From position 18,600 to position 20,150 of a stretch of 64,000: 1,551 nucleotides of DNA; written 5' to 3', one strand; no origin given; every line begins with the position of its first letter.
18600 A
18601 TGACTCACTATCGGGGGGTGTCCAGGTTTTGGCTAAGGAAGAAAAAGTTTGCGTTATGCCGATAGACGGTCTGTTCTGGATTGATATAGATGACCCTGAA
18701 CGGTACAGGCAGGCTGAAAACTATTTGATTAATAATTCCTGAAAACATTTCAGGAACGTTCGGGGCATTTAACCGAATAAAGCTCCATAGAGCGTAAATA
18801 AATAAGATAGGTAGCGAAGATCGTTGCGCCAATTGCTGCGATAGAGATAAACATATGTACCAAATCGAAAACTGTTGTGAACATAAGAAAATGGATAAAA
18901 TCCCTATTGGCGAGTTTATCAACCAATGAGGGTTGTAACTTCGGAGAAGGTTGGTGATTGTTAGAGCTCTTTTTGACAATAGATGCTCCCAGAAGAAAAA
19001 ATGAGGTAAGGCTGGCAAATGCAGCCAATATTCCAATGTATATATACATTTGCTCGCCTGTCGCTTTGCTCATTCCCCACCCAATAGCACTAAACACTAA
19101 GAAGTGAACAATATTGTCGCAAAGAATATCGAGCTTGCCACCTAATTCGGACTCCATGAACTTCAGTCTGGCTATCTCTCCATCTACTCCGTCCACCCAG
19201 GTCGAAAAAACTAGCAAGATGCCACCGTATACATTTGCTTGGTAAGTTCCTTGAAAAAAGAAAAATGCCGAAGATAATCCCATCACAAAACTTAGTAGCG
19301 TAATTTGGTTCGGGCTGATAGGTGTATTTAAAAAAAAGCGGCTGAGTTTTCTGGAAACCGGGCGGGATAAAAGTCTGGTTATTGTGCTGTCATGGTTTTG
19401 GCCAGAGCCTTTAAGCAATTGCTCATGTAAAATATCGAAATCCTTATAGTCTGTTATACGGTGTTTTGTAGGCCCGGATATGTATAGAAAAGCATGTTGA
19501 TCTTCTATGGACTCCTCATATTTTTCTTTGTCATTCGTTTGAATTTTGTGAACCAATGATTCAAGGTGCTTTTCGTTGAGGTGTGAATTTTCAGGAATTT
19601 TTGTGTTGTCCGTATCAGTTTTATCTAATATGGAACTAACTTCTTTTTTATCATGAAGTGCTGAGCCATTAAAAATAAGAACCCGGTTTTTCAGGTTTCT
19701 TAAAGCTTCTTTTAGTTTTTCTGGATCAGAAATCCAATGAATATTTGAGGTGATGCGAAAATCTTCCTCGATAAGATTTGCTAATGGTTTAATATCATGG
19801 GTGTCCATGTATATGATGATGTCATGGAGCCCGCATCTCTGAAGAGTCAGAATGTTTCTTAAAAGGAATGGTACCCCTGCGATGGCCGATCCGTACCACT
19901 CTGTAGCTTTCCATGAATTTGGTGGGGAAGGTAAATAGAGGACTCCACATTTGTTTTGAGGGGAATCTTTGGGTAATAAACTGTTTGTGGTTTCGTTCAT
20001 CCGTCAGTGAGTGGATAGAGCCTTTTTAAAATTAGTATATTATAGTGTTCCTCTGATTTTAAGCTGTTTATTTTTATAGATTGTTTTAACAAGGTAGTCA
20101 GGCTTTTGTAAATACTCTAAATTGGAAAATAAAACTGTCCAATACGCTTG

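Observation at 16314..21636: Inositol-phosphate cluster: MIPS + nucleotidyltransferase + two CDP-alcohol phosphotransferases + flippase-like protein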

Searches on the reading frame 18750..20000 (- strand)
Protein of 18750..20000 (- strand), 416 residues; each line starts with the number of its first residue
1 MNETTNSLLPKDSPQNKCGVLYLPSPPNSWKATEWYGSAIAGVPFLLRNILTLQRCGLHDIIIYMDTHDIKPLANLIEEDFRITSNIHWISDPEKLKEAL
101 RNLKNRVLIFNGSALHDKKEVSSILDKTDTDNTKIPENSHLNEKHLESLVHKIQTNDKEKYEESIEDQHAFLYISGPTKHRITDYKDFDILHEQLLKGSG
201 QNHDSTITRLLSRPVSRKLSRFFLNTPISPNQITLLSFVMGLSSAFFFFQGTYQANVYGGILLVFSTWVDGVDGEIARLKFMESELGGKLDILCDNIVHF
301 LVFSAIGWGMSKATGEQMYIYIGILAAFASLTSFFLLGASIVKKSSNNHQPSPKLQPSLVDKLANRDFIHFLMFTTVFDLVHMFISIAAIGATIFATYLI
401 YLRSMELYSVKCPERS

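Call 4: search_protein_families(library=pfam, proteins=[window:18750-20000:-], max_evalue=0.01)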
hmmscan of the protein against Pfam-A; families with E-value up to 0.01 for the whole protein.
window:18750-20000:- (416 aa): 1 family
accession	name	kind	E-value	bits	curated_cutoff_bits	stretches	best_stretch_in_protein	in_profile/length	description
PF01066.26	CDP-OH_P_transf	-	7.1e-12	46.4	22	1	229-342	3-112/152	CDP-alcohol phosphatidyltransferase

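Call 5: search_protein_families(library=ncbifam, proteins=[window:18750-20000:-], max_evalue=0.01)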
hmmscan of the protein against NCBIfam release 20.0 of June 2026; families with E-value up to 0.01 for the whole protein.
window:18750-20000:- (416 aa): 7 families
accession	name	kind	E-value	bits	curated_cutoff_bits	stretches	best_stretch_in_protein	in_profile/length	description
NF041135.1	IPPtranDIPPsyn_Thcocales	equivalog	2e-24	86.4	580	1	201-392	224-406/419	bifunctional L-myo-inositol-1-phosphate cytidylyltransferase/CDP-L-myo-inositol myo-inositolphosphotransferase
NF040950.1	archin_ph_syn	equivalog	2.3e-15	57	180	1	215-312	11-107/191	archaetidylinositol phosphate synthase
NF045883.1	PIPSynth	equivalog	1.8e-10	40.9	170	1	212-323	7-117/197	phosphatidylinositol phosphate synthase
TIGR04217.1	archae_ser_T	exception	4.9e-06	26.5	200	1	230-303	10-84/221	archaetidylserine synthase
NF052561.1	PIPSynBT1523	equivalog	8.1e-06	25.7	350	1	220-333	17-133/232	hypothetical protein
TIGR00473.1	pssA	equivalog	9.8e-06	25.7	107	1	234-305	1-68/153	CDP-diacylglycerol--serine O-phosphatidyltransferase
TIGR00560.1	pgsA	equivalog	0.0035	17.9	109.1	1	230-303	4-80/183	CDP-diacylglycerol--glycerol-3-phosphate 3-phosphatidyltransferase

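Call 9: find_encoding_contigs(protein=window:18750-20000:-, flank=10000, max_places=6)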
Protein window:18750-20000:- (416 aa): no gene with exactly this product is on record in the collection.

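Call 10: find_homologous_proteins(query=window:18750-20000:-)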
Query window:18750-20000:- (416 aa): 420 proteins with E <= 0.001 among 5316 candidates; the best 120 are listed.
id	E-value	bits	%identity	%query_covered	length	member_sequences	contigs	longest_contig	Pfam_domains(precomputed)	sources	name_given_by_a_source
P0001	1.3e-279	945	100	100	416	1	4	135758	PF01066.27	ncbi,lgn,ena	-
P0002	3.1e-217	739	80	100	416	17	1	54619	PF01066.27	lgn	-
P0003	1.1e-185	636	69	100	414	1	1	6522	PF01066.27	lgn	-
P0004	1.4e-182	625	69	99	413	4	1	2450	PF01066.27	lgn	-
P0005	3.4e-166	571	64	97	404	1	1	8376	PF01066.27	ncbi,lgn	-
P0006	1.3e-163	563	64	97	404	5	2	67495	PF01066.27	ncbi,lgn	-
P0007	7.9e-163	560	64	94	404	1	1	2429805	PF01066.27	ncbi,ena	-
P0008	1.4e-160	553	66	93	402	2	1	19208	PF01066.27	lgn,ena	-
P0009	1.2e-158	547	61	98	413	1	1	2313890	PF01066.27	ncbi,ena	-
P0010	4.2e-156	538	62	97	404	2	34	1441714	PF01066.27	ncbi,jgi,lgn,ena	jgi:1L-myo-inositol 1-phosphate cytidylyltransferase / CDP-L-myo-inositol myo-inositolphosphotransfe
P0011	3.7e-151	522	60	97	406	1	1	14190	PF01066.27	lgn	-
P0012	6.0e-151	521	59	97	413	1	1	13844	PF01066.27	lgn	-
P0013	1.4e-148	513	58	97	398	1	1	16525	PF01066.27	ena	-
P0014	4.2e-148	512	59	98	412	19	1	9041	PF01066.27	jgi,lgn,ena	-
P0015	1.5e-147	510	58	97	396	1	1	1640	PF01066.27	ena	-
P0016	3.1e-147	509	60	93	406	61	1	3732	PF01066.27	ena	-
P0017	3.8e-147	509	59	97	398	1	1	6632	PF01066.27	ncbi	-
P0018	4.5e-147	508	59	97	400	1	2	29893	PF01066.27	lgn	-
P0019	8.4e-147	508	58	97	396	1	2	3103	PF01066.27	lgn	-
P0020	2.7e-146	506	58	97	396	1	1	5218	PF01066.27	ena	-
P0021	3.4e-146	506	58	97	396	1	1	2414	PF01066.27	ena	-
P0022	5.3e-146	505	58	97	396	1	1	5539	PF01066.27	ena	-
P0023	5.5e-146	505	59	97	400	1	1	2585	PF01066.27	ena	-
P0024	1.7e-145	503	58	97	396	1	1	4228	PF01066.27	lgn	-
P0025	1.8e-145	503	58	97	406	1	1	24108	PF01066.27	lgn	-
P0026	1.9e-145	503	59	93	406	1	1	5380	PF01066.27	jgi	jgi:1L-myo-inositol 1-phosphate cytidylyltransferase / CDP-L-myo-inositol myo-inositolphosphotransfe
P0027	5.5e-145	502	57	97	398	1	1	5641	PF01066.27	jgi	jgi:1L-myo-inositol 1-phosphate cytidylyltransferase / CDP-L-myo-inositol myo-inositolphosphotransfe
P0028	8.0e-145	501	58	97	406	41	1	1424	PF01066.27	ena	-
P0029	1.6e-144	500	59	93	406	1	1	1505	PF01066.27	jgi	jgi:phosphatidylglycerophosphate synthase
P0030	1.9e-144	500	58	97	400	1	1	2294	PF01066.27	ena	-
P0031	2.0e-144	500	58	97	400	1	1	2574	PF01066.27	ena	-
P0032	6.9e-144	498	56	97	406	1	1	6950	PF01066.27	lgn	-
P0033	7.0e-144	498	58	97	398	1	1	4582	PF01066.27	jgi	jgi:1L-myo-inositol 1-phosphate cytidylyltransferase / CDP-L-myo-inositol myo-inositolphosphotransfe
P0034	1.3e-143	497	58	97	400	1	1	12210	PF01066.27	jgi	jgi:phosphatidylglycerophosphate synthase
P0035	2.7e-143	496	58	97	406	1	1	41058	PF01066.27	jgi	jgi:phosphatidylglycerophosphate synthase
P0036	1.6e-142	493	58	97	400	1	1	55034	PF01066.27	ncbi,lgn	-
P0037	4.0e-142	492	57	97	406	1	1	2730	PF01066.27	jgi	jgi:1L-myo-inositol 1-phosphate cytidylyltransferase / CDP-L-myo-inositol myo-inositolphosphotransfe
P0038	9.4e-142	491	56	97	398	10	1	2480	PF01066.27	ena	-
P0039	2.5e-141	489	59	97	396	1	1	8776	PF01066.27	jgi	jgi:phosphatidylglycerophosphate synthase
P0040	6.9e-141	488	56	97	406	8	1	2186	PF01066.27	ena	-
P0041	8.1e-141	488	57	97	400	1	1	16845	PF01066.27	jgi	jgi:1L-myo-inositol 1-phosphate cytidylyltransferase / CDP-L-myo-inositol myo-inositolphosphotransfe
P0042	8.9e-141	488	56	97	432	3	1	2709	PF01066.27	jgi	-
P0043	5.2e-140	485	58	92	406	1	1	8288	PF01066.27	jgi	jgi:phosphatidylglycerophosphate synthase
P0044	5.1e-139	482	58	93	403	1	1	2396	PF01066.27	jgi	jgi:1L-myo-inositol 1-phosphate cytidylyltransferase / CDP-L-myo-inositol myo-inositolphosphotransfe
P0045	1.5e-138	480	55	98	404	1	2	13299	PF01066.27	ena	-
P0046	2.4e-138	480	56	97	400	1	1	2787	PF01066.27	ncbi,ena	-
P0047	4.0e-137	476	56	97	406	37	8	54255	PF01066.27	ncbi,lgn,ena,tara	ncbi:MAG: CDP-alcohol phosphatidyltransferase family protein [Nitrospinia bacterium]|tara:strand:+ s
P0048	5.4e-136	472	55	98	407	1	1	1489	PF01066.27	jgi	jgi:1L-myo-inositol 1-phosphate cytidylyltransferase / CDP-L-myo-inositol myo-inositolphosphotransfe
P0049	1.9e-135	470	56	93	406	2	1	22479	PF01066.27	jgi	jgi:1L-myo-inositol 1-phosphate cytidylyltransferase / CDP-L-myo-inositol myo-inositolphosphotransfe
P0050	2.7e-135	470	55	97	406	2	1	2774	PF01066.27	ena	-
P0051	6.8e-135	468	54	97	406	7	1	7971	PF01066.27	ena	-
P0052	1.1e-113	398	49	94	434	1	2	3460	PF01066.27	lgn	-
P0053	2.8e-112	394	50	94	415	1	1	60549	PF01066.27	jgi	jgi:1L-myo-inositol 1-phosphate cytidylyltransferase / CDP-L-myo-inositol myo-inositolphosphotransfe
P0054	5.0e-111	390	48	97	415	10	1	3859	PF01066.27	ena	-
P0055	1.0e-110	389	48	97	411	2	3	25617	PF01066.27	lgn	-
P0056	8.0e-110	386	48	94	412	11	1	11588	PF01066.27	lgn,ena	-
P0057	8.5e-110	386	49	94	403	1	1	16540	PF01066.27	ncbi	-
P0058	9.8e-110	385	47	99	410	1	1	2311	PF01066.27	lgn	-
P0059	1.4e-108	382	49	93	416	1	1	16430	PF01066.27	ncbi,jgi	-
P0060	2.1e-108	381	49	95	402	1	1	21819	PF01066.27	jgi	jgi:1L-myo-inositol 1-phosphate cytidylyltransferase / CDP-L-myo-inositol myo-inositolphosphotransfe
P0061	2.3e-108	381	47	94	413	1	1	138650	PF01066.27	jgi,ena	jgi:phosphatidylglycerophosphate synthase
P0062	2.6e-108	381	47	98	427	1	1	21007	PF01066.27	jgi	jgi:archaetidylinositol phosphate synthase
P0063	4.2e-108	380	49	94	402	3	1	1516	PF01066.27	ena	-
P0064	8.6e-108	379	48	95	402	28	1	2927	PF01066.27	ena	-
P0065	8.7e-108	379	48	95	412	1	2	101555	PF01066.27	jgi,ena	jgi:hypothetical protein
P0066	2.1e-107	378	47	98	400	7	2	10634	PF01066.27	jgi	-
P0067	2.4e-107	378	47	97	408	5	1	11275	PF01066.27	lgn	-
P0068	3.1e-107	377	49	94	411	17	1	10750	PF01066.27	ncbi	-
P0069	3.9e-107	377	48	94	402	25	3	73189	PF01066.27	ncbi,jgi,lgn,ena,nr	ncbi:MAG TPA: CDP-alcohol phosphatidyltransferase family protein [Nitrospinae bacterium]|nr:CDP-alco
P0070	4.1e-107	377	45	98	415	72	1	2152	PF01066.27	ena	-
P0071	4.9e-107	377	49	95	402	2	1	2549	PF01066.27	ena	-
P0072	6.1e-107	376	47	96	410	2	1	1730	PF01066.27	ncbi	-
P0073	1.8e-106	375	47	98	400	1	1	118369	PF01066.27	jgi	jgi:1L-myo-inositol 1-phosphate cytidylyltransferase / CDP-L-myo-inositol myo-inositolphosphotransfe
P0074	1.9e-106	375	47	95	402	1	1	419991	PF01066.27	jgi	jgi:phosphatidylglycerophosphate synthase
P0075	2.0e-106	375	47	95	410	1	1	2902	PF01066.27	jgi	-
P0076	2.1e-106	374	49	96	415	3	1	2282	PF01066.27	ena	-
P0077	3.0e-106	374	46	94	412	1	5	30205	PF01066.27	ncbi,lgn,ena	-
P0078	3.0e-106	374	49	94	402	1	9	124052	PF01066.27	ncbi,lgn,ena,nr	ncbi:MAG: CDP-alcohol phosphatidyltransferase family protein [Nitrospinae bacterium]|nr:CDP-alcohol 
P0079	4.8e-106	373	49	94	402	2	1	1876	PF01066.27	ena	-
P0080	5.3e-106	373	47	94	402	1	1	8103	PF01066.27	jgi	jgi:1L-myo-inositol 1-phosphate cytidylyltransferase / CDP-L-myo-inositol myo-inositolphosphotransfe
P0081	6.0e-106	373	46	98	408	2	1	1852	PF01066.27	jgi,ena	-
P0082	6.4e-106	373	48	96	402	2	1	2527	PF01066.27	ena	-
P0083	9.5e-106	372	46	96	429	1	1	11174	PF01066.27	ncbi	-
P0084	1.5e-105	372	48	94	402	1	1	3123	PF01066.27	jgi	jgi:1L-myo-inositol 1-phosphate cytidylyltransferase / CDP-L-myo-inositol myo-inositolphosphotransfe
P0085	1.6e-105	372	45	97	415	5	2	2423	PF01066.27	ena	-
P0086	1.7e-105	371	46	95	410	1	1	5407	PF01066.27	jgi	-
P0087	1.8e-105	371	46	95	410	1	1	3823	PF01066.27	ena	-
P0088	2.4e-105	371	47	94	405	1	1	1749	PF01066.27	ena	-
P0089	2.4e-105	371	46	95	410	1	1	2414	PF01066.27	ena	-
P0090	2.6e-105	371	48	96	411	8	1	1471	PF01066.27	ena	-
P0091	3.4e-105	370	46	95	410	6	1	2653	PF01066.27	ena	-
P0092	3.9e-105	370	47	95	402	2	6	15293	PF01066.27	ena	-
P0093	4.7e-105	370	49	93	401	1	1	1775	PF01066.27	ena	-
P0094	5.1e-105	370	47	97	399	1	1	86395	PF01066.27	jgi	jgi:1L-myo-inositol 1-phosphate cytidylyltransferase / CDP-L-myo-inositol myo-inositolphosphotransfe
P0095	5.9e-105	370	46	95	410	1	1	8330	PF01066.27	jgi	-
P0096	7.4e-105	369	46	95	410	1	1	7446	PF01066.27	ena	-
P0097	7.9e-105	369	46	97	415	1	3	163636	PF01066.27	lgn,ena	-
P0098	1.1e-104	369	46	95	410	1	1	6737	PF01066.27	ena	-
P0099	1.1e-104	369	46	95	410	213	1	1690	PF01066.27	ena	-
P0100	1.6e-104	368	47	95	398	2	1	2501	PF01066.27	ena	-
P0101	2.0e-104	368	44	98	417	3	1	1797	PF01066.27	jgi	-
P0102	2.3e-104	368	45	98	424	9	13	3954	PF01066.27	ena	-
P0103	2.5e-104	368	47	94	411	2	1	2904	PF01066.27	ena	-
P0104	3.2e-104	367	46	95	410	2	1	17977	PF01066.27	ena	-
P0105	4.1e-104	367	47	97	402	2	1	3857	PF01066.27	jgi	jgi:1L-myo-inositol 1-phosphate cytidylyltransferase / CDP-L-myo-inositol myo-inositolphosphotransfe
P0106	5.2e-104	367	46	95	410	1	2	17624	PF01066.27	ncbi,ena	-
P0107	5.2e-104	367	45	95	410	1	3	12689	PF01066.27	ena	-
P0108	6.5e-104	366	45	95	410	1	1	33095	PF01066.27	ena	-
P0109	1.0e-103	366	45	98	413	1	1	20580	PF01066.27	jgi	jgi:phosphatidylglycerophosphate synthase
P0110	1.1e-103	366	47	97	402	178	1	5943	PF01066.27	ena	-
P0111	1.2e-103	365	46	95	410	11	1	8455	PF01066.27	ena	-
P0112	1.8e-103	365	48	93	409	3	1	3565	PF01066.27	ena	-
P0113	2.1e-103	365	46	94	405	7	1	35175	PF01066.27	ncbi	-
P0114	5.4e-103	363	45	95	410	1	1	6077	PF01066.27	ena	-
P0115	6.1e-103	363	46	95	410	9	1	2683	PF01066.27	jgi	jgi:phosphatidylglycerophosphate synthase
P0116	1.2e-102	362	47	97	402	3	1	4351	PF01066.27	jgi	jgi:hypothetical protein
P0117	2.0e-102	361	46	97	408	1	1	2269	PF01066.27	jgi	-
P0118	5.5e-102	360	47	93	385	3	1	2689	PF01066.27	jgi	-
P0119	1.6e-101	358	47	96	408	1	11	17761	PF01066.27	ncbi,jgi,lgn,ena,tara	tara:strand:- start:1473 stop:2699 length:1227 start_codon:yes stop_codon:yes gene_type:complete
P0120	1.9e-101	358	47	95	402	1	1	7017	PF01066.27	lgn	-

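Call 11: find_encoding_contigs(protein=P0010, flank=8000, max_places=3)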
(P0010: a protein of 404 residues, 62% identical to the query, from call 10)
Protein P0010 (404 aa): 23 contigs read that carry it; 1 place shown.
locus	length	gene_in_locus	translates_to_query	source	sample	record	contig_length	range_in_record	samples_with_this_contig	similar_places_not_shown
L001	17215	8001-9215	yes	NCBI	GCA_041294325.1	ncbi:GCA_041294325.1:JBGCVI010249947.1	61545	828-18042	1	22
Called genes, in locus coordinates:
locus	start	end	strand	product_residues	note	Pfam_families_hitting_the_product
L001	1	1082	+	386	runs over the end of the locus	PF01612:DNA_pol_A_exo1, PF00570:HRDC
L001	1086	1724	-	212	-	PF07719:TPR_2 (faint), PF14559:TPR_19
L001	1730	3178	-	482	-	PF20157:Maf_flag10_N (weak), PF01973:MptE-like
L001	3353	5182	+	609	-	PF02518:HATPase_c, PF13589:HATPase_c_3, PF01119:DNA_mis_repair, PF08676:MutL_C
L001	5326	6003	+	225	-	-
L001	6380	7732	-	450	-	PF07994:NAD_binding_5, PF01658:Inos-1-P_synth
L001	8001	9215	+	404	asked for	PF01066:CDP-OH_P_transf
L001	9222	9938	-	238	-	PF00483:NTP_transferase (weak), PF12804:NTP_transf_3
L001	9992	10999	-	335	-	PF03706:LPG_synthase_TM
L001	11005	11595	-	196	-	PF01066:CDP-OH_P_transf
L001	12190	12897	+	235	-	PF00814:TsaD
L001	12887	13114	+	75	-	-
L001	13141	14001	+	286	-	PF08668:HDOD, PF01966:HD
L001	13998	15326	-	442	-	PF00890:FAD_binding_2 (faint), PF01266:DAO, PF01494:FAD_binding_3, PF03486:HI0933_like (faint), PF05834:Lycopene_cycl (faint), PF07992:Pyr_redox_2 (weak), PF12831:FAD_oxidored (weak)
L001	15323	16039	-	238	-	PF01209:Ubie_methyltran, PF13847:Methyltransf_31, PF08241:Methyltransf_11, PF08242:Methyltransf_12 (weak), PF13649:Methyltransf_25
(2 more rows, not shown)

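Call 12: find_encoding_contigs(protein=P0001, flank=8000, max_places=3)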
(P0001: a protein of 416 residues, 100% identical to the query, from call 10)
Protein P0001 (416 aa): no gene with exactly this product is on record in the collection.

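Call 18: search_solved_structures(query=window:18750-20000:-, max_evalue=0.01, show_alignments=2)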
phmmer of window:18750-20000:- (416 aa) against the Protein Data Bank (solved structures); distinct sequences matched with E-value up to 0.01: 6.
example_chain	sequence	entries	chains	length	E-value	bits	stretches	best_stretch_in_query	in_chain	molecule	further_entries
4o6m_A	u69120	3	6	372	4.6e-23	85.1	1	203-351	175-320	AF2299, a CDP-alcohol phosphotransferase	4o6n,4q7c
4mnd_A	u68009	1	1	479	1.9e-14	56.7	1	195-407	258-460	CTP L-myo-inositol-1-phosphate cytidylyltransferase/CDP-L-myo-inositol myo-inositolphospho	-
6wm5_A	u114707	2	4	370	2.2e-06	30.2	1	195-321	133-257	AfCTD-Phosphatidylinositol-phosphate synthase (PIPS) fusion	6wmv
6h53_A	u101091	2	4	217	0.0019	20.5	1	215-314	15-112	CDP-diacylglycerol--inositol 3-phosphatidyltransferase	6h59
6h5a_A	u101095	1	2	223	0.0021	20.4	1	215-314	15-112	CDP-diacylglycerol--inositol 3-phosphatidyltransferase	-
5d92_D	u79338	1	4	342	0.0023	20.2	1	208-334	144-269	AF2299 protein,Phosphatidylinositol synthase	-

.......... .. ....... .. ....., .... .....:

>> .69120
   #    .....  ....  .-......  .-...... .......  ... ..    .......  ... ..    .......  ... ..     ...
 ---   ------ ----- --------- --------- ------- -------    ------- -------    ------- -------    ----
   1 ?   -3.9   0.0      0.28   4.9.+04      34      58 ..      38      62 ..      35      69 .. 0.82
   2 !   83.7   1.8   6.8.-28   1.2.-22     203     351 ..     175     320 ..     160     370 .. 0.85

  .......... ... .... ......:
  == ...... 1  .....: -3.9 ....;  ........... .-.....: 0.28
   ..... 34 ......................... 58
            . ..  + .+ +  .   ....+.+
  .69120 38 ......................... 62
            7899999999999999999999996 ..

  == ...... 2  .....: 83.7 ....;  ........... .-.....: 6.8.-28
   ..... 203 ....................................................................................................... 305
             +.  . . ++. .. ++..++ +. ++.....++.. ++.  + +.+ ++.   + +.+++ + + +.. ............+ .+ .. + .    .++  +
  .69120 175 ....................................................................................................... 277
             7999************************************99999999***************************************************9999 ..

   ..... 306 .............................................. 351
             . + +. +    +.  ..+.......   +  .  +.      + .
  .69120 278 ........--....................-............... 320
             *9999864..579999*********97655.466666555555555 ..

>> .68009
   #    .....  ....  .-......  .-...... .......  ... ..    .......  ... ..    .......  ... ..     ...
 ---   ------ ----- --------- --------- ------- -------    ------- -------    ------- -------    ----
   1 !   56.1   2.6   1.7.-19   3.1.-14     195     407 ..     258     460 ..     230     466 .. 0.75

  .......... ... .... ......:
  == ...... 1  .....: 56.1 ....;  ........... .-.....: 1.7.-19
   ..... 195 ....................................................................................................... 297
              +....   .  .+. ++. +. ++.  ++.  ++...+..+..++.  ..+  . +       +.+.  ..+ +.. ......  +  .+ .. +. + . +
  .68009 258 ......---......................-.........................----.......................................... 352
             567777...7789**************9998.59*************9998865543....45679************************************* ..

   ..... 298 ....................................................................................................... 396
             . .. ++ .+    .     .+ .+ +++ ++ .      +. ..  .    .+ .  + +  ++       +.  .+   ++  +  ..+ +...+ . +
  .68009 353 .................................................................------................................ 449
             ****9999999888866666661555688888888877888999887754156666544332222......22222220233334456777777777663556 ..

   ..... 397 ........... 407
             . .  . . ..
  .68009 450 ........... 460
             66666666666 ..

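Call 64: predict_structure(alignment_id=A1)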
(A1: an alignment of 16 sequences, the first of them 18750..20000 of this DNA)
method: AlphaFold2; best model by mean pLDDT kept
length: 416 residues; sequences in the alignment: 16
mean_pLDDT: 69.7   pTM: 0.64
mean pLDDT of the five models: 69.7, 67.5, 64.8, 62.1, 59.5
residues with pLDDT >= 90: 22; 70-90: 221; 50-70: 97; < 50: 76
segments of 3 or more residues with pLDDT < 50: 1-15, 131-139, 157-167, 201-203, 340-365, 375-379, 412-416
pLDDT, mean of each block of 10 residues (from residue 1): 28 57 85 89 90 87 83 87 87 84 76 86 74 44 67 55 44 78 87 77 56 75 79 84 86 79 80 75 66 74 83 82 78 63 37 33 47 50 57 62 61 45
secondary structure, 60 per line:
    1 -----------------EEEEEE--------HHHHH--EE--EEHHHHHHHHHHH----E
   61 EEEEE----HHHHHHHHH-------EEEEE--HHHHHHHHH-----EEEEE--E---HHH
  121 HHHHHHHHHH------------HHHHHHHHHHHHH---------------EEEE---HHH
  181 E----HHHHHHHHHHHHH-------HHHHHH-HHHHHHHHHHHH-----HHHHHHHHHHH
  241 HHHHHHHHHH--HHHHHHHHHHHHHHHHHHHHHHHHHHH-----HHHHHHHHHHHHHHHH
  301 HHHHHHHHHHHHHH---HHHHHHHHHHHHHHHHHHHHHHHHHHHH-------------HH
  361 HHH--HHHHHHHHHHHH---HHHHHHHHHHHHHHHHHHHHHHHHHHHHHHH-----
elements in order: E18-23 H32-36 H45-55 E60-65 H70-78 E86-90 H93-101 E107-111 H118-130 H143-155 E171-174 H186-198 H206-211 H213-224 H230-250 H253-279 H285-314 H318-345 H359-363 H366-377 H381-411
